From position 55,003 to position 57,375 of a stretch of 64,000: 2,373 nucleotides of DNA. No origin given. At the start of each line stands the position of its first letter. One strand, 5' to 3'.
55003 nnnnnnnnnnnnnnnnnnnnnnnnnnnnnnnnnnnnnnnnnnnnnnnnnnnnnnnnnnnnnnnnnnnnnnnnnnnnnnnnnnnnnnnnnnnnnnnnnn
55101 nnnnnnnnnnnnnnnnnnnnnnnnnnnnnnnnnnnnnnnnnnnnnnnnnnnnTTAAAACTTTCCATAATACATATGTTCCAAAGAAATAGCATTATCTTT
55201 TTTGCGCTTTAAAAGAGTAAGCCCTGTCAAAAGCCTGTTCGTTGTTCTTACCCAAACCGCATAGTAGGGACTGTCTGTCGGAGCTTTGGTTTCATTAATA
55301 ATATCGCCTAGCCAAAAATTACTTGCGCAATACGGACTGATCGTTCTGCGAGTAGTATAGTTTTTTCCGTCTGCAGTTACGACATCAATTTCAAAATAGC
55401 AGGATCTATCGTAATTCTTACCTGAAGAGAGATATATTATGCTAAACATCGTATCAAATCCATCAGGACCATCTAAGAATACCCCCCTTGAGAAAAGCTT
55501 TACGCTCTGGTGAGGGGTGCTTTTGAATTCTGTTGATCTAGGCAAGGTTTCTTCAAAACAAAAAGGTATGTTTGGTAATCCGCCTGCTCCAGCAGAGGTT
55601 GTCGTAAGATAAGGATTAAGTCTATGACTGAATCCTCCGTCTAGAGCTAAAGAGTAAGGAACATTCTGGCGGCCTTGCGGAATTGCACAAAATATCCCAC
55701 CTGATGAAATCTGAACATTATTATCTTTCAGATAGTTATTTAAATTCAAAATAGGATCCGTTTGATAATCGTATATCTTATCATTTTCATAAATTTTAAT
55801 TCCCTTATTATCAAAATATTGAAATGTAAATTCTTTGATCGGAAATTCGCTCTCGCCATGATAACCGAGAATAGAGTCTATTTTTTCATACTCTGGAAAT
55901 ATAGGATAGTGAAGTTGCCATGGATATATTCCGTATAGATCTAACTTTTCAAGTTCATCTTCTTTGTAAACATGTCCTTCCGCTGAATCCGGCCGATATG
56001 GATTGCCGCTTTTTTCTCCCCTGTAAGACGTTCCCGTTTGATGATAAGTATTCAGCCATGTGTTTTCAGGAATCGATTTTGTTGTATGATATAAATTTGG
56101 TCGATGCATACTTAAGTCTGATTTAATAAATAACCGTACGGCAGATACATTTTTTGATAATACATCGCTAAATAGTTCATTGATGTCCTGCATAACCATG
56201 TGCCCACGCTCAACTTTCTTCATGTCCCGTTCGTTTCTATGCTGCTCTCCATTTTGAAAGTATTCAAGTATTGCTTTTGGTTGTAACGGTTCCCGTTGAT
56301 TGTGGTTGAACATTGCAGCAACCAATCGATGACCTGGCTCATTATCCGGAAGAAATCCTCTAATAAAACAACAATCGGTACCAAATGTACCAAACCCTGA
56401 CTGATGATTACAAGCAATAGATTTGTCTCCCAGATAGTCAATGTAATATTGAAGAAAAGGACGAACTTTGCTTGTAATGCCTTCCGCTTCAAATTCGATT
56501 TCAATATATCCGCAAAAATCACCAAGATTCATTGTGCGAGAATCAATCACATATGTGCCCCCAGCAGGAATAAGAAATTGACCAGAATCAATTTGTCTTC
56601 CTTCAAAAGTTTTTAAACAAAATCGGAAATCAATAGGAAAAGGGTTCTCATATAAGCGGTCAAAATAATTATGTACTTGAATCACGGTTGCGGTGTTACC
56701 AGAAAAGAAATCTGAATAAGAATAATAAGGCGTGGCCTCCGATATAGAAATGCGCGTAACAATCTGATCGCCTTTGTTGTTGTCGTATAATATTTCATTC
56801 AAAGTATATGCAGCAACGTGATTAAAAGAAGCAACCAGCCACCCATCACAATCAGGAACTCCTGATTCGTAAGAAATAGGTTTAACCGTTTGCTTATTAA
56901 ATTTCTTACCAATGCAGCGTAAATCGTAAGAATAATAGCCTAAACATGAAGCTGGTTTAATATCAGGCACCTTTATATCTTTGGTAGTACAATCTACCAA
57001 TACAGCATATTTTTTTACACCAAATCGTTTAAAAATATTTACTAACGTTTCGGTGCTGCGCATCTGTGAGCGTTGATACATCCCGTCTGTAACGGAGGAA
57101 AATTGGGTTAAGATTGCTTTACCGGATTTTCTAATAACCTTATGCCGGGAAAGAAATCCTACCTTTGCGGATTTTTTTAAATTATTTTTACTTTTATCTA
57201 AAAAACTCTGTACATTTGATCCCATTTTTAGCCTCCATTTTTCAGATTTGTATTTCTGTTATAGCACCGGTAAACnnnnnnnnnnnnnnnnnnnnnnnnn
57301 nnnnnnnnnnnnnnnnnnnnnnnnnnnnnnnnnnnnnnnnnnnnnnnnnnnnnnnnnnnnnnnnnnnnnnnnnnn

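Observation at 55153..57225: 690-aa orphan protein with no recognisable domain, in the middle of the glycan operon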

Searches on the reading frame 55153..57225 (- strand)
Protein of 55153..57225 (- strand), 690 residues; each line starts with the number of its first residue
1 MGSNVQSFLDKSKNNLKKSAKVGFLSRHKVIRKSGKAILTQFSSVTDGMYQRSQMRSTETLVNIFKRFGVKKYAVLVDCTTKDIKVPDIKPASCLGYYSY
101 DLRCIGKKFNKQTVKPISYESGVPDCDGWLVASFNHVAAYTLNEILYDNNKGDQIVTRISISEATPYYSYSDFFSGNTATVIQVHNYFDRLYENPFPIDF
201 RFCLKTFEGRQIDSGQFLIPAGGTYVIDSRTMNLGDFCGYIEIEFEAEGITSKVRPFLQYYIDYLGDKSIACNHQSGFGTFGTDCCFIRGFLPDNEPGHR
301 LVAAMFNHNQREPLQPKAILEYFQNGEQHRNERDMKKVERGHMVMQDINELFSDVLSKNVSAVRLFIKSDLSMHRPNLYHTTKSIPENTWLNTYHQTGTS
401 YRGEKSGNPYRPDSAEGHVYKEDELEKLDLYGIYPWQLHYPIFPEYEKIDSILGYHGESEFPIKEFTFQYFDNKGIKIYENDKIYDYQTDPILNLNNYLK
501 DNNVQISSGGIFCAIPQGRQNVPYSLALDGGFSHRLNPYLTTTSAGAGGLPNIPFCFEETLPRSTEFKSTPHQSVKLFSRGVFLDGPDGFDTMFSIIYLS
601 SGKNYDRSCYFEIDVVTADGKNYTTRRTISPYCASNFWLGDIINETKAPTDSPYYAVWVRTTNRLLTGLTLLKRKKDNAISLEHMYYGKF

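Call 6: search_protein_families(library=pfam, proteins=[window:55153-57225:-], max_evalue=0.01)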
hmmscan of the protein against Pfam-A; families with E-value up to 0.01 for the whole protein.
window:55153-57225:- (690 aa): 0 families

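Call 7: search_solved_structures(query=window:55153-57225:-, max_evalue=1)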
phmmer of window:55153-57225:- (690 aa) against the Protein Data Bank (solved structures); distinct sequences matched with E-value up to 1: 0.

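Call 8: find_homologous_proteins(query=window:55153-57225:-, max_evalue=0.001)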
Query window:55153-57225:- (690 aa): 8 proteins with E <= 0.001 among 5550 candidates.
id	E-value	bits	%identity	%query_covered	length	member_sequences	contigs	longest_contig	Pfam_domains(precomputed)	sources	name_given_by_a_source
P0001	0.0e+0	1628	100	100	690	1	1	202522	-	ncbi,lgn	-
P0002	3.6e-188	646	43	99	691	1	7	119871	-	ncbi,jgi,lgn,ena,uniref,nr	ncbi:MAG: hypothetical protein COV74_09655 [Candidatus Omnitrophica bacterium CG11_big_fil_rev_8_21_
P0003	9.0e-114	400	33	92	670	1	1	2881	-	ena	-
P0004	3.5e-111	391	33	92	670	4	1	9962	-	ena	-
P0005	3.3e-110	388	33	92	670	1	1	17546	-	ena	-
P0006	8.7e-110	386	32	92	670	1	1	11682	-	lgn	-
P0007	2.7e-109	385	32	94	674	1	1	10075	-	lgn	-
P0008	5.5e-102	361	32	90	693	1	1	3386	-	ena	-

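Call 12: find_encoding_contigs(protein=P0002, flank=10000, max_places=4)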
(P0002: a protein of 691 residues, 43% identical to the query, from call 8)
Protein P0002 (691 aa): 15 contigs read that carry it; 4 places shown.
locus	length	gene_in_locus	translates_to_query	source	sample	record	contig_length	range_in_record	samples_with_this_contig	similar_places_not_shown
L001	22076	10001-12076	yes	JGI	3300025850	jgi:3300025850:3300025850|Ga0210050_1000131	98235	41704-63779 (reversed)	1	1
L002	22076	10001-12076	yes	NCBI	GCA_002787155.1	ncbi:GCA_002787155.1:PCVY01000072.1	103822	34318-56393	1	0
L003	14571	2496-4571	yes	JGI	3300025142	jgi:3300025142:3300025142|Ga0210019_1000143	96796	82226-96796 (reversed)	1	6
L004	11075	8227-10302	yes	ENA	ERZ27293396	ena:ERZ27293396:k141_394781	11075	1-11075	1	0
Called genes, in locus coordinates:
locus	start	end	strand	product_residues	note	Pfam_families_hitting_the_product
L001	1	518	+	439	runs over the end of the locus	PF00202:Aminotran_3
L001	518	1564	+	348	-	PF04101:Glyco_tran_28_C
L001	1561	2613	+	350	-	PF03102:NeuB, PF08666:SAF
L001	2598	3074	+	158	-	PF13302:Acetyltransf_3, PF13420:Acetyltransf_4 (weak), PF00583:Acetyltransf_1 (weak)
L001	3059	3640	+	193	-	PF13302:Acetyltransf_3, PF13420:Acetyltransf_4, PF13523:Acetyltransf_8 (weak), PF00583:Acetyltransf_1, PF08445:FR47 (weak)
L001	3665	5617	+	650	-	PF27878:PFTS_polysacc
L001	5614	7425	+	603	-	PF00664:ABC_membrane, PF00005:ABC_tran, PF02463:SMC_N (faint)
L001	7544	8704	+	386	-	-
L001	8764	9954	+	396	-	PF01042:Ribonuc_L-PSP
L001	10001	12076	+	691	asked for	-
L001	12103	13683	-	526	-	-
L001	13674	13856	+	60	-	-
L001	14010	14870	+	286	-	PF13489:Methyltransf_23 (weak), PF08241:Methyltransf_11, PF08242:Methyltransf_12, PF13649:Methyltransf_25, PF13847:Methyltransf_31 (weak)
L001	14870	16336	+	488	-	-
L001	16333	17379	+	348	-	PF03102:NeuB, PF08666:SAF (weak)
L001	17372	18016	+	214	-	PF17836:PglD_N, PF00132:Hexapep (faint), PF25084:LbH_EIF2B (faint), PF25087:GMPPB_C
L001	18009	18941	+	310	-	PF01261:AP_endonuc_2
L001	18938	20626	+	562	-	PF00571:CBS (weak), PF03446:NAD_binding_2 (faint), PF03721:UDPG_MGDP_dh_N, PF00984:UDPG_MGDP_dh, PF03720:UDPG_MGDP_dh_C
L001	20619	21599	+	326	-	PF00106:adh_short (weak), PF01073:3Beta_HSD, PF01370:Epimerase, PF02719:Polysacc_synt_2, PF04321:RmlD_sub_bind, PF05368:NmrA, PF13460:NAD_binding_10, PF16363:GDP_Man_Dehyd, +1 more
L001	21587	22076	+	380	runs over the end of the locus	PF01053:Cys_Met_Meta_PP (weak), PF01041:DegT_DnrJ_EryC1, PF00155:Aminotran_1_2, PF01212:Beta_elim_lyase, PF01276:OKR_DC_1 (faint)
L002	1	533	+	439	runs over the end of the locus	PF00202:Aminotran_3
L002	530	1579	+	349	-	PF04101:Glyco_tran_28_C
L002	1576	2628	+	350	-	PF03102:NeuB, PF08666:SAF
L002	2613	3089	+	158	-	PF13302:Acetyltransf_3, PF13420:Acetyltransf_4 (weak), PF00583:Acetyltransf_1 (weak)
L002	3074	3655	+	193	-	PF13302:Acetyltransf_3, PF13420:Acetyltransf_4, PF13523:Acetyltransf_8 (weak), PF00583:Acetyltransf_1, PF08445:FR47 (weak)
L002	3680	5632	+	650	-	PF27878:PFTS_polysacc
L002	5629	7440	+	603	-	PF00664:ABC_membrane, PF00005:ABC_tran, PF02463:SMC_N (faint)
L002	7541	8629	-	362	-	PF13546:DDE_5, PF04693:DDE_Tnp_2 (faint), PF13701:DDE_Tnp_1_4 (weak), PF01609:DDE_Tnp_1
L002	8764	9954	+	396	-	PF01042:Ribonuc_L-PSP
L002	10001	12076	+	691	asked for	-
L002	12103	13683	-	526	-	-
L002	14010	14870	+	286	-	PF13489:Methyltransf_23 (weak), PF08241:Methyltransf_11, PF08242:Methyltransf_12, PF13649:Methyltransf_25, PF13847:Methyltransf_31 (weak)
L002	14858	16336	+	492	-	-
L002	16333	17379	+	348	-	PF03102:NeuB, PF08666:SAF (weak)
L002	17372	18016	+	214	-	PF17836:PglD_N, PF00132:Hexapep (faint), PF25084:LbH_EIF2B (faint), PF25087:GMPPB_C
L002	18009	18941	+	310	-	PF01261:AP_endonuc_2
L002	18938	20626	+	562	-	PF00571:CBS (weak), PF03446:NAD_binding_2 (faint), PF03721:UDPG_MGDP_dh_N, PF00984:UDPG_MGDP_dh, PF03720:UDPG_MGDP_dh_C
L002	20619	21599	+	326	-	PF00106:adh_short (weak), PF01073:3Beta_HSD, PF01370:Epimerase, PF02719:Polysacc_synt_2, PF04321:RmlD_sub_bind, PF05368:NmrA, PF13460:NAD_binding_10, PF16363:GDP_Man_Dehyd, +1 more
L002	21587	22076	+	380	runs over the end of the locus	PF01053:Cys_Met_Meta_PP (weak), PF01041:DegT_DnrJ_EryC1, PF00155:Aminotran_1_2, PF01212:Beta_elim_lyase, PF01276:OKR_DC_1 (faint)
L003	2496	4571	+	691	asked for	-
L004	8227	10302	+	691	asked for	-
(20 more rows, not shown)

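Call 13: find_encoding_contigs(protein=P0005, flank=10000, max_places=3)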
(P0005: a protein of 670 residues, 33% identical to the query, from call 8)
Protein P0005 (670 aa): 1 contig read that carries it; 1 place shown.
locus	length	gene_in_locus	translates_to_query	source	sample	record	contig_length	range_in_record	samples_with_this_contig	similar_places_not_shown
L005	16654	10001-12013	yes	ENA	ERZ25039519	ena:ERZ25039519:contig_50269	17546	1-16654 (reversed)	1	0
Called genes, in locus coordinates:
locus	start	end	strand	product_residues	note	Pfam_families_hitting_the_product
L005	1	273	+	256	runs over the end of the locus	PF00378:ECH_1, PF16113:ECH_2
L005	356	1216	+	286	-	PF02737:3HCDH_N, PF03721:UDPG_MGDP_dh_N (weak), PF00725:3HCDH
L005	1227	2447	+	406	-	PF00108:Thiolase_N, PF02803:Thiolase_C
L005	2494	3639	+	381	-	PF02771:Acyl-CoA_dh_N, PF02770:Acyl-CoA_dh_M, PF00441:Acyl-CoA_dh_1, PF08028:Acyl-CoA_dh_2, PF22924:ACOX_C_alpha1 (weak)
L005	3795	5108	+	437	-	PF07690:MFS_1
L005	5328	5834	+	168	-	-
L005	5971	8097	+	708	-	PF01590:GAF, PF13185:GAF_2, PF01590:GAF, PF13185:GAF_2, PF13492:GAF_3, PF00989:PAS, PF00512:HisKA, PF02518:HATPase_c, +4 more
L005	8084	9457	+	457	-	PF00072:Response_reg, PF00158:Sigma54_activat, PF14532:Sigma54_activ_2, PF07726:AAA_3 (weak), PF07728:AAA_5, PF01078:Mg_chelatase (weak), PF25601:AAA_lid_14, PF02954:HTH_8, +1 more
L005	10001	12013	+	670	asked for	-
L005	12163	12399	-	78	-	-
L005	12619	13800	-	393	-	-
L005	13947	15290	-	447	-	PF04413:Glycos_transf_N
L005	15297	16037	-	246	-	PF02348:CTP_transf_3, PF12804:NTP_transf_3 (weak)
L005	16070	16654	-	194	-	?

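Call 14: find_encoding_contigs(protein=P0006, flank=10000, max_places=3)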
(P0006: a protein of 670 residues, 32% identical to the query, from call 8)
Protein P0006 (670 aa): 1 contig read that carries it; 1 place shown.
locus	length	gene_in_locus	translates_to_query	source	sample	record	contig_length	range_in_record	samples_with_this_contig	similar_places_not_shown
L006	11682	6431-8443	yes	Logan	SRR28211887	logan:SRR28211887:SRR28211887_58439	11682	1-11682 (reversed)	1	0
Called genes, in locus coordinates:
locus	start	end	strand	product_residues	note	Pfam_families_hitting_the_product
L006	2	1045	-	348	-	?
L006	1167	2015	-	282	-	PF01906:YbjQ_1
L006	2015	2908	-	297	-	PF01906:YbjQ_1 (faint)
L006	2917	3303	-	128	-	-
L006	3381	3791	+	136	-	-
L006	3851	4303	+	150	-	-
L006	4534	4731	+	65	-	PF00313:CSD, PF08206:OB_RNB (faint)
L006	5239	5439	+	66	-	PF00313:CSD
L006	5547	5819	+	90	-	PF13893:RRM_5 (weak), PF00076:RRM_1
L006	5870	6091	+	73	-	-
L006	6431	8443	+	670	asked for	-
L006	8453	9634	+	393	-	PF01042:Ribonuc_L-PSP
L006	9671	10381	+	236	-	PF02348:CTP_transf_3, PF12804:NTP_transf_3 (weak)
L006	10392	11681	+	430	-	?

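Call 15: find_encoding_contigs(protein=P0007, flank=10000, max_places=3)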
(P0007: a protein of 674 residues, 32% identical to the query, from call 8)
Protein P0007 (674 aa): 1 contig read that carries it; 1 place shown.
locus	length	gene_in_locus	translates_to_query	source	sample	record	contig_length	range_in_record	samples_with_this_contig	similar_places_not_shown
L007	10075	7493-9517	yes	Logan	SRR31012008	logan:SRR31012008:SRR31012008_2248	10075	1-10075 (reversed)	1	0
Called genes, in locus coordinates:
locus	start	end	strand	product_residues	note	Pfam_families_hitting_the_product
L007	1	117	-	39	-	?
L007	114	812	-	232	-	PF00702:Hydrolase, PF13419:HAD_2, PF13242:Hydrolase_like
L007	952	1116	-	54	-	-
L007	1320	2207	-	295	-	PF04794:YdjC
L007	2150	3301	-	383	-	PF13506:Glyco_transf_21, PF00535:Glycos_transf_2, PF13641:Glyco_tranf_2_3, PF13632:Glyco_trans_2_3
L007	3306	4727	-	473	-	PF02310:B12-binding, PF04055:Radical_SAM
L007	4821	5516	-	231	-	PF01370:Epimerase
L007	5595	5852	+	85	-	-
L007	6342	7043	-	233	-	PF01177:Asp_Glu_race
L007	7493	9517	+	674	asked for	-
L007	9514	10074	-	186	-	?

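Call 21: predict_structure(alignment_id=A1)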
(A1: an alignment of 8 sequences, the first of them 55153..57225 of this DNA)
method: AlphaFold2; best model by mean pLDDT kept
length: 690 residues; sequences in the alignment: 8
mean_pLDDT: 68.4   pTM: 0.67
mean pLDDT of the five models: 68.4, 67.7, 61.0, 60.3, 59.4
residues with pLDDT >= 90: 61; 70-90: 302; 50-70: 211; < 50: 116
segments of 3 or more residues with pLDDT < 50: 1-6, 252-257, 274-296, 380-417, 543-573, 688-690
pLDDT, mean of each block of 10 residues (from residue 1): 47 59 54 51 57 75 87 91 80 92 87 88 87 81 85 83 57 75 77 71 78 84 84 81 67 50 67 41 38 48 59 76 67 80 67 69 61 53 41 30 27 42 65 65 84 62 69 84 68 81 82 71 65 73 42 34 29 61 88 84 64 87 90 87 92 88 74 84 56
secondary structure, 60 per line:
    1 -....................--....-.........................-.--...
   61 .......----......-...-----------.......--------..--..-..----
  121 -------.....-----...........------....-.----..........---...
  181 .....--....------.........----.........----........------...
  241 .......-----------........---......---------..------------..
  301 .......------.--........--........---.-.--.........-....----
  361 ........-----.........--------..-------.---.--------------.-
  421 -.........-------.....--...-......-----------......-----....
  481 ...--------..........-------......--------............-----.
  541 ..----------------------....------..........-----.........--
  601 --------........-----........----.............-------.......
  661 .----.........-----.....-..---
elements in order (helices of 4 or more, strands of 3 or more residues): H2-21 H24-27 H29-53 H58-67 E72-77 E93-99 E128-132 H138-148 E155-158 E165-174 E178-185 H188-191 E198-206 E211-219 E224-228 E238-247 E259-266 E270-275 E299-307 E317-324 E327-334 E343-347 H348-351 H353-356 E361-368 E374-382 H422-430 E438-442 E449-454 E466-471 E477-483 E492-494 H495-501 E509-514 H524-529 E530-534 E540-542 H565-568 E575-584 E590-598 E609-616 E622-629 E634-638 H639-646 E654-661 E666-674 E680-684

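Call 28: search_protein_families(library=ncbifam, proteins=[window:55153-57225:-], max_evalue=0.01)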
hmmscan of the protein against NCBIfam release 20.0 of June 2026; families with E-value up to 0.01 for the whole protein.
window:55153-57225:- (690 aa): 0 families

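Call 29: fold_search(model_id=the predicted structure, library=pdb)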
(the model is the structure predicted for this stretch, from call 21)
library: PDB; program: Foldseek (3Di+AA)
matches with E <= 10: 1038; with E <= 0.001: 3
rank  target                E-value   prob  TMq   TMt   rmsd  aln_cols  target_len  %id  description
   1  7q62_A                4.3e-05  0.44  0.10  0.07  20.8       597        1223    8  Structure of TEV cleaved A2ML1 dimer (A2ML1-TT dimer) (released 2022-04-20)
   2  4e0s_A                1.6e-04  0.30  0.10  0.06  20.9       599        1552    9  Crystal Structure of C5b-6 (released 2012-04-18)
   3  8v29_C                3.1e-04  0.35  0.10  0.09  30.3       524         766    7  Cryo-EM structure of human type I OSM receptor complex: model for full extracellular assembly (released 2024-11-20)
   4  5a42                  1.2e-03  0.08  0.07  0.05  25.9       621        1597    7  Cryo-EM single particle 3D reconstruction of the native conformation of E. coli alpha-2-macroglobulin (ECAM) (released 2015-07-29)
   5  7q5z                  1.3e-03  0.20  0.10  0.06  21.3       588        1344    7  Cryo-EM structure of native human A2ML1 (released 2022-04-20)
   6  9lr7_D                1.7e-03  0.28  0.08  0.14  20.7       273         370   11  Crystal Structure of the Basal pilin EbpB from Enterococcus faecalis. (released 2025-07-16)
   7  9lr7_B                1.7e-03  0.28  0.08  0.13  20.6       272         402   11  Crystal Structure of the Basal pilin EbpB from Enterococcus faecalis. (released 2025-07-16)
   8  4ll4_A                1.7e-03  0.23  0.07  0.14  22.5       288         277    8  The structure of the TRX and TXNIP complex (released 2014-02-05)
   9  9lr7_A                2.2e-03  0.25  0.08  0.13  20.6       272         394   11  Crystal Structure of the Basal pilin EbpB from Enterococcus faecalis. (released 2025-07-16)
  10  1qrk_B                2.3e-03  0.28  0.08  0.08  20.1       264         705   11  HUMAN FACTOR XIII WITH STRONTIUM BOUND IN THE ION SITE (released 1999-07-02)
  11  4ll4_C                2.3e-03  0.25  0.08  0.15  22.2       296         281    8  The structure of the TRX and TXNIP complex (released 2014-02-05)
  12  6xi3                  2.3e-03  0.15  0.08  0.13  43.1       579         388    8  Crystal structure of tetra-tandem repeat in extending region of large adhesion protein (released 2020-10-14)
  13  7o7q_A                2.9e-03  0.16  0.11  0.08  20.8       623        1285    7  (h-alpha2M)4 trypsin-activated state (released 2022-04-13)
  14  2x9z                  3.8e-03  0.47  0.12  0.22  12.4       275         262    9  STRUCTURE OF THE PILUS BACKBONE (RRGB) FROM STREPTOCOCCUS PNEUMONIAE (released 2010-06-30)
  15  9lj6                  4.0e-03  0.25  0.08  0.18  18.8       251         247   11  Crystal Structure of C-terminal rigid fragment containing middle and C-terminal domains of the Basal pilin EbpB from Ent (released 2025-07-16)
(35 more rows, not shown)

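Call 30: search_protein_representatives(alignment_id=A1)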
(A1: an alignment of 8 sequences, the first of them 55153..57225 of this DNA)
Query: 8 sequences, 672 profile positions. Proteins with E-value up to 0.001 (for the whole library): 64; up to 1e-10: 43; up to 1e-30: 36. The best 64 are listed.
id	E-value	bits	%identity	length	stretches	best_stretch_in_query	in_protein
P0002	0.0e+00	1045.9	-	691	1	2-654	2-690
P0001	0.0e+00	1025.3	-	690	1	8-644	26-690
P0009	4.4e-297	1003.4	-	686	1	1-654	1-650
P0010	2.3e-208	710.3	-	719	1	11-653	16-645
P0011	1.3e-173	595.5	-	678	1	11-644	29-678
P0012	8.2e-145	500.2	-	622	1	24-648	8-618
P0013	3.1e-136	471.9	-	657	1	17-644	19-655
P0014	8.7e-132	457.2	-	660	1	28-643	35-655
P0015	2.0e-131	456.0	-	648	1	19-644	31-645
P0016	6.5e-129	447.7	-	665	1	23-646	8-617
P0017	1.7e-125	436.4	-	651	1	21-643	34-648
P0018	6.2e-125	434.6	-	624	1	25-644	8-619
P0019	4.6e-123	428.4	-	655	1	5-643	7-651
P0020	1.3e-122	426.9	-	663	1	8-643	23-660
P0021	1.6e-118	413.4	-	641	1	24-644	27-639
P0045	5.5e-19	84.5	-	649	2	495-641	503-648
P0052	5.9e-10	54.6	-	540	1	132-641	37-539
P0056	9.1e-08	47.4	-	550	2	530-642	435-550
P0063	6.3e-05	38.0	-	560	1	525-642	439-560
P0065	8.9e-05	37.5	-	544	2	529-642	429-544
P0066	1.9e-04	36.4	-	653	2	527-641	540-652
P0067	4.2e-04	35.3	-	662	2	533-640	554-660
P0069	8.5e-04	34.2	-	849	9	371-405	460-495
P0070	9.1e-04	34.2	-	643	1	299-640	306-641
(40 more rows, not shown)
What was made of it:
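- On ORFan (gene without homologues): 64 representatives at E 1e-3 or better, 36 at 1e-30 or better (call 30).
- Checked: It has 8 relatives in the word-indexed search (call 8) and 64 representatives in the exhaustive search (call 30).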

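Call 33: search_solved_structures(query=A2, max_evalue=10, show_alignments=2)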
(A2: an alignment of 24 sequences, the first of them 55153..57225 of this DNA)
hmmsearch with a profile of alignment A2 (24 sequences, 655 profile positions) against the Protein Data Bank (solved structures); distinct sequences matched with E-value up to 10: 0.
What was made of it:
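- On Any protein of solved structure, by sequence: 0 hits at E up to 1 with the single sequence and 0 hits at E up to 10 with the 24-sequence profile (calls 7, 33).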

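Call 34: search_protein_families(library=pfam, alignment_id=A2, max_evalue=1)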
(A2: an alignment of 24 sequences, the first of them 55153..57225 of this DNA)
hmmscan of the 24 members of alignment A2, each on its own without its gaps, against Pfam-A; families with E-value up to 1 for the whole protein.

A. member 1, window:55153-57225:- (690 aa): 0 families

B. families by the number of members that match (of 24 scanned): 4 families
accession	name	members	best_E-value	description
PF08479.16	POTRA_2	1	0.088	POTRA domain, ShlB-type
PF17154.10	GAPES3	1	0.093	Gammaproteobacterial periplasmic sensor domain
PF16871.11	DUF5077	1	0.11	Domain of unknown function (DUF5077)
PF04763.17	DUF562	1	0.22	Protein of unknown function (DUF562)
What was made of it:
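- On Any Pfam-A or NCBIfam family: Across 24 family members only four chance-level hits appeared, E 0.09 or worse (call 34).
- On Transglutaminase: No Transglut_core hit (calls 6, 34).
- Checked: It matches nothing in Pfam, NCBIfam or PDB sequences (calls 6, 7, 28, 33, 34).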
